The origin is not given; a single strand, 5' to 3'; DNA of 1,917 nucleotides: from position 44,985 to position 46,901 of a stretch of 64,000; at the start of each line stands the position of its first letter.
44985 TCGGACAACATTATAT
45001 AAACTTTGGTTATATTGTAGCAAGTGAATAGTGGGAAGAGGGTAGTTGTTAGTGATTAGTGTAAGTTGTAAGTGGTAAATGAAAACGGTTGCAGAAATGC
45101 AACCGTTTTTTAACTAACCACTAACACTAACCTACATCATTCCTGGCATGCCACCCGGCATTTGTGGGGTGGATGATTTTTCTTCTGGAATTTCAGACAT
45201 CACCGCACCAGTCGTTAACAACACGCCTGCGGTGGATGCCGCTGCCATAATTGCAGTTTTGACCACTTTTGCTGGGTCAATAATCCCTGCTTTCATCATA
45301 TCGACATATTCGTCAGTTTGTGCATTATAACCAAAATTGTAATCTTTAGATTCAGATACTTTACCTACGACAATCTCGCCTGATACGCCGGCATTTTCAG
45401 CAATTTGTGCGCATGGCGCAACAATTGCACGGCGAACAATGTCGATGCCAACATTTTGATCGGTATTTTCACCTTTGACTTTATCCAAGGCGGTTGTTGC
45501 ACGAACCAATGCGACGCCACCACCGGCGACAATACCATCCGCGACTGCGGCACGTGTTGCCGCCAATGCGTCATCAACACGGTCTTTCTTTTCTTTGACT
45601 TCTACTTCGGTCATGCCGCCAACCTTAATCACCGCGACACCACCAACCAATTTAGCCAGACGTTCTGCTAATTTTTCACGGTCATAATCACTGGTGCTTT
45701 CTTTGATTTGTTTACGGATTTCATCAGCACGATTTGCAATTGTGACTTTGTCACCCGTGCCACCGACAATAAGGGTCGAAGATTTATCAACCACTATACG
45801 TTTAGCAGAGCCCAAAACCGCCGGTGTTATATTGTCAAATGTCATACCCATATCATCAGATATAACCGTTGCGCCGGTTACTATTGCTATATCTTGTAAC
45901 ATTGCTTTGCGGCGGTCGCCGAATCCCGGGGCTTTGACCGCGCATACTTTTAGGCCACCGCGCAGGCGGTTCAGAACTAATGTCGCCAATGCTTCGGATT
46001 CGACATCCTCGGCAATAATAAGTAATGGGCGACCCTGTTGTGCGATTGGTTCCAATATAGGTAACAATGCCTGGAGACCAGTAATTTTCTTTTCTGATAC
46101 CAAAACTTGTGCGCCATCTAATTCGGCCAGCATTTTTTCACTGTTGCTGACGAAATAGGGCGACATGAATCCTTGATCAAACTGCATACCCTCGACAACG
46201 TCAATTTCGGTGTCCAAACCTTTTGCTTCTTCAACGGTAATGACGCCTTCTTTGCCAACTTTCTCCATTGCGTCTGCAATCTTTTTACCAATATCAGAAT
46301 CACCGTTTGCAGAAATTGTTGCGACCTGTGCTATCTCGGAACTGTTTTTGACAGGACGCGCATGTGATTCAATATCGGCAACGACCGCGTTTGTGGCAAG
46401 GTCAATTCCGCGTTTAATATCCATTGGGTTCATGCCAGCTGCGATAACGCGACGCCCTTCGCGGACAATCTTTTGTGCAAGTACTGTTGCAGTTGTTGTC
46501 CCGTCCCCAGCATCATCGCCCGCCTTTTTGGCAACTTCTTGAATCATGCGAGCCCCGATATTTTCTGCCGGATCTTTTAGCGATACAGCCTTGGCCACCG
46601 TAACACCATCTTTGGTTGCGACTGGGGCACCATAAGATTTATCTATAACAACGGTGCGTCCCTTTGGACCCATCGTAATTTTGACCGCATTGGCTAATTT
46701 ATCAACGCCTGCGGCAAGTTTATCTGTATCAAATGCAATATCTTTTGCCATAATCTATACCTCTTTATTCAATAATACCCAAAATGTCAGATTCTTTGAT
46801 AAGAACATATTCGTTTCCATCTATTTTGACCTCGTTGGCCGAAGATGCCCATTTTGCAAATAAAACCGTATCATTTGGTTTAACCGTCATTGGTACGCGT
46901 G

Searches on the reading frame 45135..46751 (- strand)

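Call 66: search_protein_families(library=pfam, proteins=[window:45135-46751:-], max_evalue=0.001)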
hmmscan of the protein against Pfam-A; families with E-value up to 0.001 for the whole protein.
window:45135-46751:- (539 aa): 1 family
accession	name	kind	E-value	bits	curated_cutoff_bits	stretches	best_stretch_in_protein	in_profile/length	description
PF00118.29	Cpn60_TCP1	-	3.2e-74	250.8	34.3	1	19-520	1-488/490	TCP-1/cpn60 chaperonin family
